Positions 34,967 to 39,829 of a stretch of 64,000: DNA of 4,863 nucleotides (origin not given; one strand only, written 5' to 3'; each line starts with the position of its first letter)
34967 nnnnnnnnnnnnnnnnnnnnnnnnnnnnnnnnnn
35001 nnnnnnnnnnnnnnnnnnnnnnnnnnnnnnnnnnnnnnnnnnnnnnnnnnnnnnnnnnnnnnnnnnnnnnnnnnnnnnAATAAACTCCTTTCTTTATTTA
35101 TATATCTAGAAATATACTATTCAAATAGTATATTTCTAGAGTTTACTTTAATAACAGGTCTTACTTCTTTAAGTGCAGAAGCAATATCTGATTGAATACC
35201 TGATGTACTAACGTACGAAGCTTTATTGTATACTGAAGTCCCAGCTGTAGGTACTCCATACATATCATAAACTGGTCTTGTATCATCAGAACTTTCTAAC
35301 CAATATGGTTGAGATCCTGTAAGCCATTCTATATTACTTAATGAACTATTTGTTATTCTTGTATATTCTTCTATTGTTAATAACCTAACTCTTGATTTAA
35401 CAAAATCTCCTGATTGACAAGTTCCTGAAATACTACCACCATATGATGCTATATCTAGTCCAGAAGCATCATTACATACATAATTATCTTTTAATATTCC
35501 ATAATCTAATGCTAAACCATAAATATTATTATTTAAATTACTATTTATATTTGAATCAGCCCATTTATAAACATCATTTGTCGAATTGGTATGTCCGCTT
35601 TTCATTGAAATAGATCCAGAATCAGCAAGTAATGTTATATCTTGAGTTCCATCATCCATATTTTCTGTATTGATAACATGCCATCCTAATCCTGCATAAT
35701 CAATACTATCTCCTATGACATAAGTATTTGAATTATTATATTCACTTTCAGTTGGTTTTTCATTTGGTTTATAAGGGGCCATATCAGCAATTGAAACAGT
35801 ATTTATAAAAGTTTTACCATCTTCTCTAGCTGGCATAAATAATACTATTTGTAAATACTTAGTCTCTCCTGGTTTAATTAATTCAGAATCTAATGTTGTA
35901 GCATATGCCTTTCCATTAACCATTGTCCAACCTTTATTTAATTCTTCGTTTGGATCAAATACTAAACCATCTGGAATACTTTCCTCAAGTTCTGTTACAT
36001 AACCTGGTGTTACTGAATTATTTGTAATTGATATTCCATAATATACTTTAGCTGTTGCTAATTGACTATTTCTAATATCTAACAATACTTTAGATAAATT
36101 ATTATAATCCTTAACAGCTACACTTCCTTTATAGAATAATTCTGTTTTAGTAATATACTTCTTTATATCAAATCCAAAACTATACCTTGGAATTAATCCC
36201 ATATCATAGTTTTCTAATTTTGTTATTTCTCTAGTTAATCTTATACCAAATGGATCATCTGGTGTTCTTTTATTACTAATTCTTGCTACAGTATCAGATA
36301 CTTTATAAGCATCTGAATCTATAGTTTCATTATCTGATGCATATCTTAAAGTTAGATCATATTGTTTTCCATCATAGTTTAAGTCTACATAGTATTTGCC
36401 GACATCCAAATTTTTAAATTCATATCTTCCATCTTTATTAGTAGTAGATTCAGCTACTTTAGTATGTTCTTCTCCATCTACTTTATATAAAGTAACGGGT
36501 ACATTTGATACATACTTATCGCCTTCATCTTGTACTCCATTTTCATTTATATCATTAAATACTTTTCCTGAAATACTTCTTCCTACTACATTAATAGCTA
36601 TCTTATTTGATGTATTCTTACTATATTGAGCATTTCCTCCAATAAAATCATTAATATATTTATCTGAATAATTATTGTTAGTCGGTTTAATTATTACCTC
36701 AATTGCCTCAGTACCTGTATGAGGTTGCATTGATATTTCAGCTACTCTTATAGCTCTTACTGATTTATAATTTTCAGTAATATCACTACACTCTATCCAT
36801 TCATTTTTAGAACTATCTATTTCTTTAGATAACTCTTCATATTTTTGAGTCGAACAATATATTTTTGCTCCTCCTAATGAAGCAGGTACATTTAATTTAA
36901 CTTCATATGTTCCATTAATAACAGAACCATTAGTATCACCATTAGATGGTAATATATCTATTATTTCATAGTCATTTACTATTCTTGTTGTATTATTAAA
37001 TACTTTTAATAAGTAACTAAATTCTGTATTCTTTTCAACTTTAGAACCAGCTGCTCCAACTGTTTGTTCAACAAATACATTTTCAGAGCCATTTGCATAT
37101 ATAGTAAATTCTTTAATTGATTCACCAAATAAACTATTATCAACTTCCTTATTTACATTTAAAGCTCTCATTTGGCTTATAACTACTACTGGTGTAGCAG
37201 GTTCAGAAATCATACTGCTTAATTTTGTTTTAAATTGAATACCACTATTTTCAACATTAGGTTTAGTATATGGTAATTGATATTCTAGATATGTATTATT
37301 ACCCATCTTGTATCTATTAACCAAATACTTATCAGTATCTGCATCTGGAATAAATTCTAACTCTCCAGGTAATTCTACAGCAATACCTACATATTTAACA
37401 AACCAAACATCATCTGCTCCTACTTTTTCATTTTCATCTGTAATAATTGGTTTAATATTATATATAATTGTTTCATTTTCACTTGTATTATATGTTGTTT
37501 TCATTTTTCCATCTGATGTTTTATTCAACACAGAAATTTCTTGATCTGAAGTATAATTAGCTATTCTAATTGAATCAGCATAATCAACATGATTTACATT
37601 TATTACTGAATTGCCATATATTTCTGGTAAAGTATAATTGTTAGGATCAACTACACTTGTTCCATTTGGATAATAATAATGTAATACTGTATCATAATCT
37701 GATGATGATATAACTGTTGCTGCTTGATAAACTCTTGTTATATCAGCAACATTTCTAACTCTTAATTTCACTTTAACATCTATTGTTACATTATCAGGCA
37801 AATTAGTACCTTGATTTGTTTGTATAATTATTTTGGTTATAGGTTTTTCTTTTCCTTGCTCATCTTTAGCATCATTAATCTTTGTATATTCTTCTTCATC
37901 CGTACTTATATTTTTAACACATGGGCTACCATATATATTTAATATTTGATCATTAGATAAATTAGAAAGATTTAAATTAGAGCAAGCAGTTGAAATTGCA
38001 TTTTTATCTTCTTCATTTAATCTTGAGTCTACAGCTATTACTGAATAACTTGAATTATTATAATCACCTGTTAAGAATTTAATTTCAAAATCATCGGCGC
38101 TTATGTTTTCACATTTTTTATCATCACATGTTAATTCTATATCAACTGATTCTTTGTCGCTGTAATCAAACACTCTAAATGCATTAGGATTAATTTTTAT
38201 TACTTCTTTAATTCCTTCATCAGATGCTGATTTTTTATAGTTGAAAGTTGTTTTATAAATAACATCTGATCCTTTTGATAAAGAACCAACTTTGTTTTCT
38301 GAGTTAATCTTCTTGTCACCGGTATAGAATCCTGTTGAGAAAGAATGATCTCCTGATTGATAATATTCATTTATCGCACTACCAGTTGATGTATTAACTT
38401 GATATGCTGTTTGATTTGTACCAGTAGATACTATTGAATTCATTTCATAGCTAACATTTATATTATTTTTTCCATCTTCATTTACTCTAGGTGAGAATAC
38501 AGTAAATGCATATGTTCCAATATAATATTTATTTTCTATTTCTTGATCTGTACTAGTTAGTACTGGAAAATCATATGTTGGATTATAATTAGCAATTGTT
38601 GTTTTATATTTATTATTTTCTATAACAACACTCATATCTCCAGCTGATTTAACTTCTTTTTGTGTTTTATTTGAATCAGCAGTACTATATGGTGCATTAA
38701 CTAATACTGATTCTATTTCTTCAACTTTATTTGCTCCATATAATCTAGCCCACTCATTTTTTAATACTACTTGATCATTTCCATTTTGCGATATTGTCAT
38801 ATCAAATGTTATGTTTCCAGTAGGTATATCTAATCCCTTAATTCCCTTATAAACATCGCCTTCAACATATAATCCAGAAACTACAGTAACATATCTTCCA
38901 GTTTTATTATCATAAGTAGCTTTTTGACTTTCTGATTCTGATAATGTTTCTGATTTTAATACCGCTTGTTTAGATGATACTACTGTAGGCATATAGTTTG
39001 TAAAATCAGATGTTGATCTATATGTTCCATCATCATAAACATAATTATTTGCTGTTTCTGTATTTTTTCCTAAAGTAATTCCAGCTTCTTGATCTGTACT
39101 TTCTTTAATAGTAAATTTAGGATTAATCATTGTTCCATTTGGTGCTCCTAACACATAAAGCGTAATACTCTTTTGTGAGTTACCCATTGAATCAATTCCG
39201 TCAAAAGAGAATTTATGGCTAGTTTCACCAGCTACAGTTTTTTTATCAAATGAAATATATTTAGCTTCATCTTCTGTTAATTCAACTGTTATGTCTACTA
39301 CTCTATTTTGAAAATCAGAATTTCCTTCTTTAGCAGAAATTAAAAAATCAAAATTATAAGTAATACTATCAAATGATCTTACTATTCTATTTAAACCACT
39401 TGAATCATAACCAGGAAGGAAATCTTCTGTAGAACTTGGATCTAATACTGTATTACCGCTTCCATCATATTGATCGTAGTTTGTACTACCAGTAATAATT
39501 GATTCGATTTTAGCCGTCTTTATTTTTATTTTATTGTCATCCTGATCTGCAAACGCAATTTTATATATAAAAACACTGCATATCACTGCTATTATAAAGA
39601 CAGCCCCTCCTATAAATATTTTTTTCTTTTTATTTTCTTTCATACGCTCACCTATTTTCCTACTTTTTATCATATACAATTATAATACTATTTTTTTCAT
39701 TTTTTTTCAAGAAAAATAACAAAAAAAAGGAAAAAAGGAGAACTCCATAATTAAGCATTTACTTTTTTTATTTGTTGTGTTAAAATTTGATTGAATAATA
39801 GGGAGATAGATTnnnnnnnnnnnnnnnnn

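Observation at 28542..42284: ~13.7-kb giant surface-protein locus inserted between ftsK and the S10 ribosomal operon, bracketed by a paralogous gene pair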

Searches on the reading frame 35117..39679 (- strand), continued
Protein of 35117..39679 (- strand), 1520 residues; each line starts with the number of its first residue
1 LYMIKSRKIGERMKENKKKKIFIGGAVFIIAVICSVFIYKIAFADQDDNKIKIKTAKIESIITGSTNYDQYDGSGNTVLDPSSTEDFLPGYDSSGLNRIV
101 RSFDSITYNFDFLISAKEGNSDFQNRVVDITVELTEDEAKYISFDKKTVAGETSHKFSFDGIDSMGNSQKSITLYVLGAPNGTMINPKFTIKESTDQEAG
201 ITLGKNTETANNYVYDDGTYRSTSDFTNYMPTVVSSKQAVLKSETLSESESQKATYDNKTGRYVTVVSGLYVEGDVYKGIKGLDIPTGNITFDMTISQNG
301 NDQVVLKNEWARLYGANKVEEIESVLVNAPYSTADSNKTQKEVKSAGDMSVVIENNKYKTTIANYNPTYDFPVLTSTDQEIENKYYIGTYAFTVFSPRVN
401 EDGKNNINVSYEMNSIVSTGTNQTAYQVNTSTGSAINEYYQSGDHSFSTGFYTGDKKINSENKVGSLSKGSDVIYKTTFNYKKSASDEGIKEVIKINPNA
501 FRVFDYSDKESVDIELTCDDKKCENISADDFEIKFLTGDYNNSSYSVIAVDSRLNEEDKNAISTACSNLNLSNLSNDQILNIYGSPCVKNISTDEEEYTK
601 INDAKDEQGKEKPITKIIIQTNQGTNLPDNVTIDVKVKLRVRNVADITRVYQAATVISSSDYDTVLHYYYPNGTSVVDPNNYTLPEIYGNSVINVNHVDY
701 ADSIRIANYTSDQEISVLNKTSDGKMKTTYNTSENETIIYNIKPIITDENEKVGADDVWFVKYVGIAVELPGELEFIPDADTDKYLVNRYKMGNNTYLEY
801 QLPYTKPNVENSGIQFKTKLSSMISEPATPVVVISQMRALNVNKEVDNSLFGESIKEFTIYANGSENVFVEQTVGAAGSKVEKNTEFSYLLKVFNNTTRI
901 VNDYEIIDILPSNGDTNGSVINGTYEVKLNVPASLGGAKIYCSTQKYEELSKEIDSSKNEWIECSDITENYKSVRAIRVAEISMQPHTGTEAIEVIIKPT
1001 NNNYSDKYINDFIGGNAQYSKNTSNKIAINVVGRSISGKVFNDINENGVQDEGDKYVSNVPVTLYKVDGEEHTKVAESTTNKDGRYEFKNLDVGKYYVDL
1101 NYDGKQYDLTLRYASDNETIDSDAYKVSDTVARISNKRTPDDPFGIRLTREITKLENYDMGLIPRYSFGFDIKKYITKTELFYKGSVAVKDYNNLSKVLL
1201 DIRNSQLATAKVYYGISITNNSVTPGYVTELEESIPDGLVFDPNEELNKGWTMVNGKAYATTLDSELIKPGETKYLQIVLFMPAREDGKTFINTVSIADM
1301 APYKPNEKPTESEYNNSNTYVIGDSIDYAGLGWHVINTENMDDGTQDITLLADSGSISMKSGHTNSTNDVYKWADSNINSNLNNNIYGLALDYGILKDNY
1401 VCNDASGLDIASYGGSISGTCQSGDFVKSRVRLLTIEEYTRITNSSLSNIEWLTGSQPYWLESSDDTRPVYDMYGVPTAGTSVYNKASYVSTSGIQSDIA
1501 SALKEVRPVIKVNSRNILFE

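Call 45: find_encoding_contigs(protein=P0021, flank=10000, max_places=1)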
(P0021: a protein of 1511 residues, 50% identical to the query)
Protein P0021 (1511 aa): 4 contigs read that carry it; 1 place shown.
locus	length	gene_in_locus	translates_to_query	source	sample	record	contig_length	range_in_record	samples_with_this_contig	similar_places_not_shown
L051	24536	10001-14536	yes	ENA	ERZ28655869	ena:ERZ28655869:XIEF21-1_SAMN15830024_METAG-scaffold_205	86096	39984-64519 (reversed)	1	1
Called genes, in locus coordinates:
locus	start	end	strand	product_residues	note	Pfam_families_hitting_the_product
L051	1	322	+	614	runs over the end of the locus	PF13306:LRR_5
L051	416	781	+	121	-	PF05105:Phage_holin_4_1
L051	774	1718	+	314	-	PF01183:Glyco_hydro_25, PF23473:LysM3_LYK4_5 (faint), PF01476:LysM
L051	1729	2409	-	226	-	PF17774:YlmH_RBD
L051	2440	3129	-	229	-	PF02535:Zip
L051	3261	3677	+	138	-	-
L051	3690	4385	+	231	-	PF00300:His_Phos_1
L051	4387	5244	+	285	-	PF01545:Cation_efflux, PF16916:ZT_dimer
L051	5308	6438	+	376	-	PF00155:Aminotran_1_2, PF00266:Aminotran_5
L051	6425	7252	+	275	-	PF01171:ATP_bind_3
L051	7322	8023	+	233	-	PF03009:GDPD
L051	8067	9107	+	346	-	PF26514:DUF8173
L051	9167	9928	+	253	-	PF01661:Macro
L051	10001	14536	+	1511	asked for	PF13620:CarboxypepD_reg (faint), PF17210:SdrD_B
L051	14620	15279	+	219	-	-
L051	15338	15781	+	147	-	PF01252:Peptidase_A8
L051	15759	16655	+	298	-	PF01479:S4, PF00849:PseudoU_synth_2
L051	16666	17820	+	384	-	PF01694:Rhomboid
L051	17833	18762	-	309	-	PF11858:DUF3378, PF01351:RNase_HII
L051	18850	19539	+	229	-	PF02674:Colicin_V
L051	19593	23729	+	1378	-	-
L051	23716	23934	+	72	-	-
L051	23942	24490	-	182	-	PF01327:Pep_deformylase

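Call 46: find_encoding_contigs(protein=P0054, flank=10000, max_places=1)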
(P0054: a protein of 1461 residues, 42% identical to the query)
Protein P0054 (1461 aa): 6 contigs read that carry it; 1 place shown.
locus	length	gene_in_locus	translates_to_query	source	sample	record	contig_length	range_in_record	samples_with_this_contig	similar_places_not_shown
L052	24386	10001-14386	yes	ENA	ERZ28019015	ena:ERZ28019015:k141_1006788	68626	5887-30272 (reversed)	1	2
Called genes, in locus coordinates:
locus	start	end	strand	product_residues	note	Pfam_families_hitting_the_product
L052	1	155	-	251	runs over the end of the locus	-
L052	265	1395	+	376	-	PF00162:PGK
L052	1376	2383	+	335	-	PF03706:LPG_synthase_TM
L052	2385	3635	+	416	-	PF13439:Glyco_transf_4, PF13579:Glyco_trans_4_4, PF00534:Glycos_transf_1, PF13692:Glyco_trans_1_4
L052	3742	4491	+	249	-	PF00072:Response_reg, PF08769:Spo0A_C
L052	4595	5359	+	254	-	-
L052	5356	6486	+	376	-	PF00155:Aminotran_1_2, PF00266:Aminotran_5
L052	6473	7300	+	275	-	PF01171:ATP_bind_3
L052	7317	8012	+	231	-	PF03009:GDPD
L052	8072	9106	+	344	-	PF26514:DUF8173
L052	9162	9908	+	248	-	PF01661:Macro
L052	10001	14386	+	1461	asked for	PF17210:SdrD_B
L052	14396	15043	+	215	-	-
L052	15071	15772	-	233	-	PF02535:Zip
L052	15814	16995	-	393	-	PF01183:Glyco_hydro_25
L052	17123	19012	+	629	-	PF00501:AMP-binding, PF13193:AMP-binding_C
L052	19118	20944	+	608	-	PF00512:HisKA, PF02518:HATPase_c, PF00072:Response_reg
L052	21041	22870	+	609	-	PF00009:GTP_EFTU, PF01926:MMR_HSR1 (weak), PF03144:GTP_EFTU_D2, PF22042:EF-G_D2, PF14492:EFG_III, PF00679:EFG_C, PF21018:BipA_C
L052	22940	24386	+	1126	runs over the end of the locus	PF01855:POR_N, PF17147:PFOR_II, PF01558:POR, PF10371:EKR, PF12838:Fer4_7, PF13187:Fer4_9, PF13484:Fer4_16, PF02775:TPP_enzyme_C, +6 more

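Call 47: find_encoding_contigs(protein=P0067, flank=10000, max_places=1)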
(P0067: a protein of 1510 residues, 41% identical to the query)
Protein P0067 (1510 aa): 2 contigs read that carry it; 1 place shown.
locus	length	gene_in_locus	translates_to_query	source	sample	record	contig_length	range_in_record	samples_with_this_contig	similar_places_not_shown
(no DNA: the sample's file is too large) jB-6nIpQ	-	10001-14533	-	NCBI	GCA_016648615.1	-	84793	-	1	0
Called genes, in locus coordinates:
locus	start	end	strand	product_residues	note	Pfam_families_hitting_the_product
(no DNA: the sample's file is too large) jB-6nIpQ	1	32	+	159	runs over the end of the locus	PF04203:Sortase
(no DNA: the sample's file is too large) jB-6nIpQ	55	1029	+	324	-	PF01207:Dus, PF01180:DHO_dh (faint), PF01680:SOR_SNZ (faint), PF00977:His_biosynth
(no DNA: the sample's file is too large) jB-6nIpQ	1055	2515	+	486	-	PF01336:tRNA_anti-codon, PF00152:tRNA-synt_2, PF01409:tRNA-synt_2d (faint)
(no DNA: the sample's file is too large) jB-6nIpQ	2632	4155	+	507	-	PF03606:DcuC (weak)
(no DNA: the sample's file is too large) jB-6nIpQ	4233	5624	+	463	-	PF01406:tRNA-synt_1e, PF09190:DALR_2 (weak), PF23493:CysS_C (faint)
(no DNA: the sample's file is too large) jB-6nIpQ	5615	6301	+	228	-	PF04298:Zn_peptidase_2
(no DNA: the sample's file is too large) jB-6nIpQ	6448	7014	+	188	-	PF05198:IF3_N, PF00707:IF3_C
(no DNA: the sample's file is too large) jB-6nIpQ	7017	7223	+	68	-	PF01632:Ribosomal_L35p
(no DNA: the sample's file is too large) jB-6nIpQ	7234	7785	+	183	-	PF00453:Ribosomal_L20, PF07498:Rho_N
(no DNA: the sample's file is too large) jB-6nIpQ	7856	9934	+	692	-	PF00773:RNB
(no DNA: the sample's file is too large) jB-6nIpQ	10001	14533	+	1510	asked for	PF17210:SdrD_B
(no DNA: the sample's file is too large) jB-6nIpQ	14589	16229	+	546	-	PF00485:PRK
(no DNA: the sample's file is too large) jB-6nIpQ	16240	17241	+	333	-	PF00044:Gp_dh_N, PF02800:Gp_dh_C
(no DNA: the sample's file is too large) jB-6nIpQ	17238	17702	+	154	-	-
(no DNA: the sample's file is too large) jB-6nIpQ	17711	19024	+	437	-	PF16403:Bact_surface_Ig-like, PF02368:Big_2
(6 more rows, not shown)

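Call 67: search_dna_similar(query=window:35117-39643:-, collection=phages, mode=protein, max_rows=8)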
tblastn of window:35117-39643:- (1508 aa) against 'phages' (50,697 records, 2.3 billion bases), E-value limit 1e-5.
Records with a match: 1; places in all: 1; records where one place covers at least 80% of the query: 0.
Best place of each record, by identity: <60% 1.
By first word of the organism name: Staphylococcus 1.
By host as written in the record: Staphylococcus aureus 1.
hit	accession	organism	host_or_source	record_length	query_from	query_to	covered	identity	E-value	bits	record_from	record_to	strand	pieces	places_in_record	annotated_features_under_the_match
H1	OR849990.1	Staphylococcus phage SA 1298 Kay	Staphylococcus aureus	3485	1024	1112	6%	40.4%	1e-5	56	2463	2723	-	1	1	record has no annotation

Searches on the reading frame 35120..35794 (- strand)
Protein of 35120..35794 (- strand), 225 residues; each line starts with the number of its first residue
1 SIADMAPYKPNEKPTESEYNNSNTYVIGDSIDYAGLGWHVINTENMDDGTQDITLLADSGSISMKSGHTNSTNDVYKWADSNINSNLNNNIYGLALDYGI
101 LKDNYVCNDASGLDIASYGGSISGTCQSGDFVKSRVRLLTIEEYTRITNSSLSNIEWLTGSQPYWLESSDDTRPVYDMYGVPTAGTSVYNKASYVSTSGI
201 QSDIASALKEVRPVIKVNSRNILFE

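Call 43: search_protein_representatives(alignment_id=A3)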
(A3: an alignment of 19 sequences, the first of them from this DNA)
Query: 19 sequences, 227 profile positions. Proteins with E-value up to 0.001 (for the whole library): 123; up to 1e-10: 38; up to 1e-30: 22. The best 123 are listed.
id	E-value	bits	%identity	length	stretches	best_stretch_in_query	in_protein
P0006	1.9e-88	312.0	-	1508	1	1-227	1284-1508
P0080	6.9e-84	297.1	-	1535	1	1-227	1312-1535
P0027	1.5e-80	286.2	-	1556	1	1-227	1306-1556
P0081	1.7e-76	272.9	-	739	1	1-227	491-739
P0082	1.1e-75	270.2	-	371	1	3-216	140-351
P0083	1.1e-70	253.9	-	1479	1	1-226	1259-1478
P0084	1.4e-64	234.0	-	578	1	1-227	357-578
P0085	6.0e-63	228.6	-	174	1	65-227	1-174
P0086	1.3e-62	227.6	-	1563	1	1-227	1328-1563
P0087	2.3e-62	226.7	-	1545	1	1-227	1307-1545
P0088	5.8e-61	222.1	-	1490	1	3-227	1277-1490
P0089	7.6e-60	218.5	-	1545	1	1-227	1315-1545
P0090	4.3e-57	209.5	-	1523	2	2-227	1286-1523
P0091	1.0e-56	208.2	-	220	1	1-227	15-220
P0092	3.4e-56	206.5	-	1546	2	1-227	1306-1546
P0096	4.9e-34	134.0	-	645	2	24-223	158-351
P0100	1.3e-20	90.1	-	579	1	22-220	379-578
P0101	4.9e-20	88.3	-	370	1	15-222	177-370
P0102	3.9e-19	85.3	-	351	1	17-221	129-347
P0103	9.6e-17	77.5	-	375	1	19-220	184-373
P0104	2.5e-14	69.6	-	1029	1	15-220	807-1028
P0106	1.5e-12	63.7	-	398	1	7-223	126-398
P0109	1.1e-11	60.9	-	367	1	12-221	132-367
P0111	3.1e-11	59.4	-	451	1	20-220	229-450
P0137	7.7e-08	48.3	-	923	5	9-82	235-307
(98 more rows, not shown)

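Call 44: search_protein_families(library=pfam, proteins=[P0096, P0100, P0101, P0102, P0103, P0104, P0106, P0109, P0111, P0137], max_evalue=0.01)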
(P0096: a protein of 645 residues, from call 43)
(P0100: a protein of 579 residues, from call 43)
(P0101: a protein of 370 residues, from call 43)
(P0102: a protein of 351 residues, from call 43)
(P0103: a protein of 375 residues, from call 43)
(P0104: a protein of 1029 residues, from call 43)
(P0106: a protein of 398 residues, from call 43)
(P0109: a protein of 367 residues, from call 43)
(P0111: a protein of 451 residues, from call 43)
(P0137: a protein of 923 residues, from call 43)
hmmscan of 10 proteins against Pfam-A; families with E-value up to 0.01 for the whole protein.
P0096 (645 aa): 2 families
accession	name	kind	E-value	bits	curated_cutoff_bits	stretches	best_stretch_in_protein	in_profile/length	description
PF02368.24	Big_2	-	1.2e-11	44.8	22.8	1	383-444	16-78/79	Bacterial Ig-like domain (group 2)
PF22359.2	Big-like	-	0.0072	17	27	1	411-445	12-46/48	Bacterial Ig-like domain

P0100 (579 aa): 2 families
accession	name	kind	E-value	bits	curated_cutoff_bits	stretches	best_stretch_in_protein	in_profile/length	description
PF19789.6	DUF6273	-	1.1e-12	48.6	23.5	1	426-578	24-171/172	Domain of unknown function (DUF6273)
PF07963.17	N_methyl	-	7.8e-09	35.2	21.2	1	1-26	1-26/27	Prokaryotic N-terminal methylation motif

P0101 (370 aa): 1 family
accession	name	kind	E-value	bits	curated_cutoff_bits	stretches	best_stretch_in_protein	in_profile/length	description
PF07963.17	N_methyl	-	7.8e-05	22.5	21.2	1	1-26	1-26/27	Prokaryotic N-terminal methylation motif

P0102 (351 aa): 1 family
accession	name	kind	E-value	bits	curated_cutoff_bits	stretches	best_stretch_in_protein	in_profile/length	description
PF07963.17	N_methyl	-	2.6e-06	27.2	21.2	1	2-24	4-26/27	Prokaryotic N-terminal methylation motif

P0103 (375 aa): 2 families
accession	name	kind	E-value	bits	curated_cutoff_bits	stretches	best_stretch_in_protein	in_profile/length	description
PF19789.6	DUF6273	-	2.5e-05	24.6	23.5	1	231-372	27-170/172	Domain of unknown function (DUF6273)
PF07963.17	N_methyl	-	5.1e-05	23.1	21.2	1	1-27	1-27/27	Prokaryotic N-terminal methylation motif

P0104 (1029 aa): 4 families
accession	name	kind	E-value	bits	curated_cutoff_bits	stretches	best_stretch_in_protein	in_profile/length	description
PF08481.16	GBS_Bsp-like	-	2.3e-13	50.3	31.6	1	697-789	5-89/92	GBS Bsp-like repeat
PF07963.17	N_methyl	-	4.2e-06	26.5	21.2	1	5-27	4-26/27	Prokaryotic N-terminal methylation motif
PF17957.7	Big_7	-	4.5e-05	24.4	24.1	2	403-465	7-70/70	Bacterial Ig domain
PF25248.1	Ig_CFAP65_8th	-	0.00082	19.6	25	1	93-195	11-111/128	CFAP65, eight Ig-like domain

P0106 (398 aa): 2 families
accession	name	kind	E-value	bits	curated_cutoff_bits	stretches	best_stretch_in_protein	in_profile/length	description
PF19789.6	DUF6273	-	7.8e-06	26.3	23.5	1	213-252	29-68/172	Domain of unknown function (DUF6273)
PF07963.17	N_methyl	-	8e-06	25.7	21.2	1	2-25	3-26/27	Prokaryotic N-terminal methylation motif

P0109 (367 aa): 2 families
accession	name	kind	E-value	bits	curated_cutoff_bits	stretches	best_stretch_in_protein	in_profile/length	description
PF07963.17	N_methyl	-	2.7e-08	33.5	21.2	1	4-27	3-26/27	Prokaryotic N-terminal methylation motif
PF19789.6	DUF6273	-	3.8e-06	27.3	23.5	1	206-366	32-171/172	Domain of unknown function (DUF6273)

P0111 (451 aa): 3 families
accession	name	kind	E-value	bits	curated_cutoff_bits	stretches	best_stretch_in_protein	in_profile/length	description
PF07963.17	N_methyl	-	1.5e-08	34.3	21.2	1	2-27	1-26/27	Prokaryotic N-terminal methylation motif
PF19789.6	DUF6273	-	1.9e-05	25.1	23.5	1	288-450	28-171/172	Domain of unknown function (DUF6273)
PF10179.15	NDNF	-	0.006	17.1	27.3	0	191-228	87-124/127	Neuron-derived neurotrophic factor, first Fn(III) domain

P0137 (923 aa): 1 family
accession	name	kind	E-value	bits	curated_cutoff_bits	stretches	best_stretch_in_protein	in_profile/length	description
PF02839.19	CBM_5_12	-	2.2e-09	37.6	26.2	1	32-56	7-30/44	Carbohydrate-binding module family 5/12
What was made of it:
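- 35117..39643 (-): G2, 1508 aa from Met13 (the longest ORF runs to 39679). It comprises a signal peptide or signal anchor, a stalk of Ig-like beta-sandwich domains (nt 36575-39544), an SdrD_B domain (36278-36574), a DUF11-like domain and a C-terminal DUF6273-like head (35120-35794). It has no C-terminal anchor. C-terminal profile search plus Pfam scan of distant hits (calls 43, 44).
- On DUF6273 (G2 C-terminus): Relatedness is inferred transitively: a profile of the domain retrieves proteins that do pass PF19789 (calls 43, 44).
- Closest known: DUF6273. Same: A profile of the G2 C-terminal 225 aa retrieves N_methyl pilin-like proteins whose C-termini are DUF6273 (calls 43, 44).
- The C-terminal profile reaches DUF6273-bearing pilin-like proteins (calls 43, 44).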
